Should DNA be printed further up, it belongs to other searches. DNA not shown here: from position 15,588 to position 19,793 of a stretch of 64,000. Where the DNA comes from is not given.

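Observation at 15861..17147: Two DNA-identical 429-bp in-frame tandem units plus a third diverged one inside the TPR sensor array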

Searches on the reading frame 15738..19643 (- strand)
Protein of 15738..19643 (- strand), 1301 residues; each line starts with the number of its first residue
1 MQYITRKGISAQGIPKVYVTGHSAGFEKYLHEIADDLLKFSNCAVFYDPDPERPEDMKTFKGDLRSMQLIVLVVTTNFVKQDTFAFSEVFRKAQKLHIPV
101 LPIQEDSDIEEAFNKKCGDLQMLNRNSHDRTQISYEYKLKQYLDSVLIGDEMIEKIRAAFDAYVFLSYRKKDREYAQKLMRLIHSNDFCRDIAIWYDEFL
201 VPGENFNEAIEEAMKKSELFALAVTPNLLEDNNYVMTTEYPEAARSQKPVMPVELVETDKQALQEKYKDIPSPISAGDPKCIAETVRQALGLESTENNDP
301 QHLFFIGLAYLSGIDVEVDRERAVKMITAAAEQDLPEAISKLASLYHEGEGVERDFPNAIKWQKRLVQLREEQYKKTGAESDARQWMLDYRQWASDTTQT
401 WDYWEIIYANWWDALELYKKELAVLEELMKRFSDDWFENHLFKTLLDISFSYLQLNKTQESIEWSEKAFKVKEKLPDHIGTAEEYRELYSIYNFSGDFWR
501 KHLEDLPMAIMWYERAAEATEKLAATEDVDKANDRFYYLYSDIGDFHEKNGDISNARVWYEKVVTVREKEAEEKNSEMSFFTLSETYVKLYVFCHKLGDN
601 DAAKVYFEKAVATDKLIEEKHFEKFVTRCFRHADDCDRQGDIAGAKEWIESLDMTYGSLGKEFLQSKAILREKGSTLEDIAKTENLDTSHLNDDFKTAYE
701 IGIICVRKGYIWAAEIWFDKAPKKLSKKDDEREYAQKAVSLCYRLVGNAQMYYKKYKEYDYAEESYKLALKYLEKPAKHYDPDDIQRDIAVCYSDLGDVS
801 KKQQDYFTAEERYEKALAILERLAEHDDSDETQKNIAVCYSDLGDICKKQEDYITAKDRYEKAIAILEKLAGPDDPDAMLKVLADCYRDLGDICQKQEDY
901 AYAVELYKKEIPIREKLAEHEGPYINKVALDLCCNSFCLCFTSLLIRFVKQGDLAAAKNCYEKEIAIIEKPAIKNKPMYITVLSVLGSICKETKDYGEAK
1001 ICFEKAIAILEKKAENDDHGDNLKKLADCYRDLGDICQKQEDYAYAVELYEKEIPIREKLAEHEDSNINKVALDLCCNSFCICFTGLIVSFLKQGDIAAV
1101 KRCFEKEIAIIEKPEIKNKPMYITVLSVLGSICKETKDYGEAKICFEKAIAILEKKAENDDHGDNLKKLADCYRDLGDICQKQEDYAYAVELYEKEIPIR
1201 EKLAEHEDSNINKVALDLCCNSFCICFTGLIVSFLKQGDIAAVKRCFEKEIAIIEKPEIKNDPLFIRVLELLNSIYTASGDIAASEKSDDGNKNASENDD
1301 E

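Call 6: search_protein_families(library=pfam, proteins=[window:15738-19643:-], max_evalue=1)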
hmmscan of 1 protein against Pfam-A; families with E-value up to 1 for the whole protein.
window:15738-19643:- (1301 aa): 23 families
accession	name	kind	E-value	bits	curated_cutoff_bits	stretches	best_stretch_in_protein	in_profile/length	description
PF13424.12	TPR_12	-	7.7e-57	189.9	30.1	7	841-916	7-77/77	Tetratricopeptide repeat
PF13374.12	TPR_10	-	2.5e-30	104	27.5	2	837-877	2-42/42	Tetratricopeptide repeat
PF07719.23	TPR_2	-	7.5e-26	88.5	27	7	982-1010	3-31/34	Tetratricopeptide repeat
PF00515.34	TPR_1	-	2e-18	65.8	27.8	5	983-1009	4-30/34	Tetratricopeptide repeat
PF13181.12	TPR_8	-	1.1e-16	60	25.7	4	985-1009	6-30/34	Tetratricopeptide repeat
PF13676.11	TIR_2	-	7.8e-12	46.2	28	1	164-259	1-94/122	TIR domain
PF24885.1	TPR_NPHP3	-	3.9e-10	40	100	3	767-922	73-221/239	Nephrocystin-3 TPR domain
PF10516.15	SHNi-TPR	-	1e-09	38.2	21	3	884-919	1-36/38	SHNi-TPR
PF14559.12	TPR_19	-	1.7e-09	38.3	25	2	809-845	3-40/68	Tetratricopeptide repeat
PF08238.18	Sel1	-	2.1e-09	38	30.7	2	336-362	1-27/36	Sel1 repeat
PF14938.12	SNAP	-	5e-08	33.2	25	3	988-1053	82-148/282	Soluble NSF attachment protein, SNAP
PF17874.7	TPR_MalT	-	4.3e-07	30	45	1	949-1018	91-159/336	MalT-like TPR region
PF13176.12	TPR_7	-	9e-07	29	27.9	0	1033-1054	5-28/36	Tetratricopeptide repeat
PF01385.25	OrfB_IS605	-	2.9e-05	24.7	30.5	0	926-971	17-63/120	Probable transposase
PF13428.12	TPR_14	-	3.1e-05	24.7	23.5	0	858-880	15-39/44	Tetratricopeptide repeat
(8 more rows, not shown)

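Call 7: search_protein_families(library=padloc, proteins=[window:15738-19643:-], max_evalue=1)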
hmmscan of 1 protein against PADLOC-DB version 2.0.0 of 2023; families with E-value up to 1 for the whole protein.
window:15738-19643:- (1301 aa): 4 families
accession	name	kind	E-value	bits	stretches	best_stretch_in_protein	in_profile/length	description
PDLC05012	PDC-S39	-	5e-10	36.7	3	766-870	195-301/615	-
PDLC01169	TPR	-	9.2e-10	36.3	2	790-870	109-182/252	TPR repeats containing protein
PDLC02012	SAVED5--SAVED_TIR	-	0.00018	18.8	1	163-245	15-93/404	-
PDLC00420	ThsB1|ThsB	-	0.00026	18.2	1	163-254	3-97/319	TIR-like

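Call 13: find_homologous_proteins(query=window:15738-19643:-, max_evalue=1e-10)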
Query window:15738-19643:- (1301 aa): 2530 proteins with E <= 1e-10 among 8000 candidates; the best 120 are listed.
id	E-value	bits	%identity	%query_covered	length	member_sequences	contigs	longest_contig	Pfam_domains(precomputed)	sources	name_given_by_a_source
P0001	0.0e+0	2581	91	87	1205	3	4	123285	PF10952.16,PF24885.2,PF13428.13,PF13676.12,PF08238.19,PF13374.13,PF14559.13,PF10516.16,PF00515.35,PF13424.13,PF21033.5,PF14938.13,PF13181.13,PF07719.24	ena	-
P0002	9.5e-244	830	42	82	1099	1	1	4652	PF10602.16,PF13431.13,PF13414.13,PF10952.16,PF13176.13,PF13428.13,PF13676.12,PF13374.13,PF07721.21,PF17874.8,PF00515.35,PF13424.13,PF13432.13,PF13181.13,PF07719.24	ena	-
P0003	2.2e-226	773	57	50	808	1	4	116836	PF13424.13,PF13676.12,PF08238.19,PF13181.13,PF07719.24,PF13374.13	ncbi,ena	-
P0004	5.6e-226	772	46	75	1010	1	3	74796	PF13414.13,PF25058.2,PF10952.16,PF13176.13,PF24885.2,PF13428.13,PF13676.12,PF08238.19,PF13374.13,PF14559.13,PF10516.16,PF25068.3,PF17874.8,PF00515.35,PF13424.13,PF13432.13,PF13181.13,PF07719.24,PF13174.13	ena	-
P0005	6.1e-213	728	38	67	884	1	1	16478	PF13431.13,PF10952.16,PF13676.12,PF08238.19,PF13374.13,PF07721.21,PF10516.16,PF17874.8,PF00515.35,PF13424.13,PF13181.13,PF07719.24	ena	-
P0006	1.2e-209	717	43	67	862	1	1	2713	PF10952.16,PF13176.13,PF24885.2,PF13428.13,PF13676.12,PF08238.19,PF13374.13,PF17874.8,PF00515.35,PF13424.13,PF13181.13,PF07719.24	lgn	-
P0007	4.2e-208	712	47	51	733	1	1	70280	PF10952.16,PF13176.13,PF24885.2,PF13428.13,PF13676.12,PF08238.19,PF13374.13,PF17874.8,PF00515.35,PF13424.13,PF13181.13,PF07719.24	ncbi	-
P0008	4.8e-208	712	36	72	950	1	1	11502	PF10952.16,PF13176.13,PF13428.13,PF13676.12,PF13374.13,PF17874.8,PF00515.35,PF13424.13,PF20675.3,PF13432.13,PF13181.13,PF07719.24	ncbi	-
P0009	2.5e-200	687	39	71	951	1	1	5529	PF13431.13,PF13414.13,PF21325.4,PF10952.16,PF13176.13,PF24885.2,PF13428.13,PF13676.12,PF13374.13,PF07721.21,PF17874.8,PF00515.35,PF13424.13,PF13181.13,PF07719.24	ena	-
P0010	4.1e-195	669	32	75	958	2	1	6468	PF13431.13,PF21325.4,PF10952.16,PF13176.13,PF13428.13,PF13676.12,PF13374.13,PF01165.26,PF17874.8,PF00515.35,PF13424.13,PF13181.13,PF01276.27,PF07719.24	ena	-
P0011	1.8e-190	654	39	64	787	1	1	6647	PF13431.13,PF17874.8,PF00515.35,PF10952.16,PF13424.13,PF13676.12,PF08238.19,PF13181.13,PF07719.24,PF13374.13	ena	-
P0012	2.3e-185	637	37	71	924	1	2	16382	PF10952.16,PF13176.13,PF24885.2,PF06920.20,PF13428.13,PF13676.12,PF08238.19,PF13374.13,PF17874.8,PF00515.35,PF13424.13,PF13181.13,PF07719.24,PF13174.13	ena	-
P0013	1.5e-184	634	37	71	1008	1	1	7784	PF10952.16,PF13176.13,PF24885.2,PF13428.13,PF13676.12,PF08238.19,PF13374.13,PF10516.16,PF17874.8,PF00515.35,PF13424.13,PF13181.13,PF07719.24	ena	-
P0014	5.6e-184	632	32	80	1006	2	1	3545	PF10516.16,PF00515.35,PF10952.16,PF13424.13,PF13176.13,PF13676.12,PF08238.19,PF13181.13,PF07719.24,PF13374.13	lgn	-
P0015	4.5e-183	629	33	80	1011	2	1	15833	PF13431.13,PF09976.16,PF07720.19,PF10952.16,PF13176.13,PF13428.13,PF13676.12,PF08238.19,PF13374.13,PF10516.16,PF01165.26,PF17874.8,PF00515.35,PF13424.13,PF13432.13,PF13181.13,PF07719.24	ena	-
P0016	4.8e-183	629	45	31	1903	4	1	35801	PF13424.13,PF13676.12,PF08238.19,PF13181.13,PF07719.24,PF13374.13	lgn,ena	-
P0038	5.5e-166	573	26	96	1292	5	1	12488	PF21325.4,PF10952.16,PF13176.13,PF24885.2,PF13676.12,PF08238.19,PF13374.13,PF17874.8,PF00515.35,PF13424.13,PF13181.13,PF07719.24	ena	-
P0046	2.7e-162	561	38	55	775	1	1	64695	PF22890.2,PF10952.16,PF13176.13,PF14140.12,PF13428.13,PF13676.12,PF08238.19,PF13374.13,PF17874.8,PF00515.35,PF13424.13,PF13181.13,PF07719.24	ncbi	-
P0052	2.9e-161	557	31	82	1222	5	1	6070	PF00515.35,PF10952.16,PF13424.13,PF13176.13,PF13676.12,PF13181.13,PF07719.24,PF13374.13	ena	-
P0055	3.8e-160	553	35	69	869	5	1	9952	PF13431.13,PF13414.13,PF13176.13,PF13428.13,PF13676.12,PF08238.19,PF13374.13,PF17874.8,PF00515.35,PF13424.13,PF13432.13,PF13181.13,PF07719.24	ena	-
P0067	3.9e-157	543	37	65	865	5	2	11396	PF25063.1,PF09976.16,PF10952.16,PF13176.13,PF13428.13,PF13676.12,PF08238.19,PF13374.13,PF17874.8,PF00515.35,PF13424.13,PF13181.13,PF07719.24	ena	-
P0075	4.3e-156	540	35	67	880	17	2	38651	PF09976.16,PF13414.13,PF10952.16,PF01535.27,PF13176.13,PF24885.2,PF13428.13,PF13676.12,PF08238.19,PF13374.13,PF14559.13,PF17874.8,PF00515.35,PF13424.13,PF17022.11,PF13432.13,PF13181.13,PF01276.27,PF07719.24,PF13174.13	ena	-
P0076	9.9e-156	539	30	79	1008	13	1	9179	PF13414.13,PF10952.16,PF13176.13,PF24885.2,PF13428.13,PF13676.12,PF08238.19,PF13374.13,PF25068.3,PF17874.8,PF00515.35,PF04212.25,PF13424.13,PF13181.13,PF07719.24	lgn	-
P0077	1.3e-155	538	34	67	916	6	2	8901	PF17874.8,PF00515.35,PF13424.13,PF13676.12,PF08238.19,PF13181.13,PF07719.24,PF13374.13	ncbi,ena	-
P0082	2.2e-155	538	30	94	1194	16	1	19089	PF13431.13,PF13414.13,PF10952.16,PF13176.13,PF24885.2,PF13428.13,PF13676.12,PF08238.19,PF13374.13,PF17874.8,PF00515.35,PF13424.13,PF13181.13,PF07719.24,PF13174.13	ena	-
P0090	9.5e-155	536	34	77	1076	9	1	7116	PF09976.16,PF13414.13,PF10952.16,PF24885.2,PF13428.13,PF13676.12,PF08238.19,PF13374.13,PF10516.16,PF13371.13,PF17874.8,PF00515.35,PF12895.14,PF13424.13,PF13181.13,PF07719.24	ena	-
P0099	1.2e-153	532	36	67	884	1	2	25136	PF13431.13,PF15072.13,PF09976.16,PF22890.2,PF10952.16,PF13176.13,PF13428.13,PF13676.12,PF08238.19,PF13374.13,PF14559.13,PF17874.8,PF00515.35,PF13424.13,PF13432.13,PF13181.13,PF07719.24,PF13174.13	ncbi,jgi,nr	ncbi:MAG: tetratricopeptide repeat protein [Ruminococcaceae bacterium]|nr:tetratricopeptide repeat p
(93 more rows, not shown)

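Call 14: list_cluster_members(proteins=[window:15738-19643:-, P0001])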
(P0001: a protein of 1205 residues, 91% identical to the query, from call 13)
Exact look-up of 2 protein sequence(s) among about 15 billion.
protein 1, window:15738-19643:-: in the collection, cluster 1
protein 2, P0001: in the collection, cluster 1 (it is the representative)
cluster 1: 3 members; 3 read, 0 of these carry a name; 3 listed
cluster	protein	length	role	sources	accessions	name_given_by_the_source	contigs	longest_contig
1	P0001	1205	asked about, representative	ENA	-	-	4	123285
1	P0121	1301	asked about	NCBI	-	-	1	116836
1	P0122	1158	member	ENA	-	-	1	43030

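Call 16: find_encoding_contigs(protein=P0122, flank=6000, max_places=6)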
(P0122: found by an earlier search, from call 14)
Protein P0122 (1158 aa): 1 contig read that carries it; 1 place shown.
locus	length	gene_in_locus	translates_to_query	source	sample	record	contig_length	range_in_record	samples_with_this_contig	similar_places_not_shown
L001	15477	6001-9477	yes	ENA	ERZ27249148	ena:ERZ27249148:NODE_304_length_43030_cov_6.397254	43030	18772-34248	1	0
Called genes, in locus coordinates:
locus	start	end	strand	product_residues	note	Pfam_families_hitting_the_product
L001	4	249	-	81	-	PF13443:HTH_26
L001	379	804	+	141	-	-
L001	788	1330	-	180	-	-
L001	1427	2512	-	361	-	PF04055:Radical_SAM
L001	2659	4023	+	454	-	PF04087:DUF389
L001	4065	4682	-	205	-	PF02525:Flavodoxin_2 (weak), PF03358:FMN_red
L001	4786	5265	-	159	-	-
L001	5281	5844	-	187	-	-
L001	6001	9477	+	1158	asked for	PF13676:TIR_2, PF10516:SHNi-TPR (faint), PF08238:Sel1 (faint), PF13181:TPR_8 (faint), PF13374:TPR_10 (faint), PF14559:TPR_19 (faint), PF10952:DUF2753 (faint), PF13424:TPR_12, +5 more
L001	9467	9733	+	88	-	-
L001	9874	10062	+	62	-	PF00269:SASP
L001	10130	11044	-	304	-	-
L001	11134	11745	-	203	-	PF00485:PRK, PF02223:Thymidylate_kin (faint), PF13238:AAA_18 (weak)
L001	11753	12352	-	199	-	PF13189:Cytidylate_kin2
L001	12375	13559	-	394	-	PF03462:PCRF, PF00472:RF-1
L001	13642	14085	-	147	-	PF04138:GtrA_DPMS_TM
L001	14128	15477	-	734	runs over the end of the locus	PF00990:GGDEF, PF00563:EAL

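Call 17: find_encoding_contigs(protein=P0001, flank=6000, max_places=6)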
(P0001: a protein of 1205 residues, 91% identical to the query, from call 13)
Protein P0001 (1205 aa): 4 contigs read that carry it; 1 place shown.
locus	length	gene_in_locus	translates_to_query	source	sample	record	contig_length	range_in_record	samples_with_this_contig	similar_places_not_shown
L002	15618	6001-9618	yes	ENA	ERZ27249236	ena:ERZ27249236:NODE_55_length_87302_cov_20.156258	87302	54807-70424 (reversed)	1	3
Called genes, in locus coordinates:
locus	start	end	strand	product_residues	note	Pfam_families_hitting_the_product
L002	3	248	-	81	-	PF13443:HTH_26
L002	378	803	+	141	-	-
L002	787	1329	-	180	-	-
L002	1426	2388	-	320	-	PF04055:Radical_SAM, PF13353:Fer4_12 (faint)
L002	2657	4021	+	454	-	PF04087:DUF389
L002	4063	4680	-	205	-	PF02525:Flavodoxin_2 (weak), PF03358:FMN_red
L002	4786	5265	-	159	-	-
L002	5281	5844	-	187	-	-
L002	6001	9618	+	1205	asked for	PF13676:TIR_2, PF10516:SHNi-TPR (faint), PF08238:Sel1 (faint), PF14559:TPR_19 (faint), PF13181:TPR_8 (faint), PF13374:TPR_10 (faint), PF00515:TPR_1 (faint), PF13424:TPR_12, +6 more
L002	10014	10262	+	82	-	PF00269:SASP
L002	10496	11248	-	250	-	PF01555:N6_N4_Mtase, PF01170:UPF0020, PF13847:Methyltransf_31, PF08241:Methyltransf_11 (faint), PF13649:Methyltransf_25 (weak), PF01555:N6_N4_Mtase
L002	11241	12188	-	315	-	PF04556:DpnII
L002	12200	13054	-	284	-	PF04556:DpnII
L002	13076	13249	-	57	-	-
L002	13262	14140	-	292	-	PF02086:MethyltransfD12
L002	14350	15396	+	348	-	PF09848:SLFN-g3_helicase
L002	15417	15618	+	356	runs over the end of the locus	PF09848:SLFN-g3_helicase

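Call 18: find_encoding_contigs(protein=P0121, flank=6000, max_places=6)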
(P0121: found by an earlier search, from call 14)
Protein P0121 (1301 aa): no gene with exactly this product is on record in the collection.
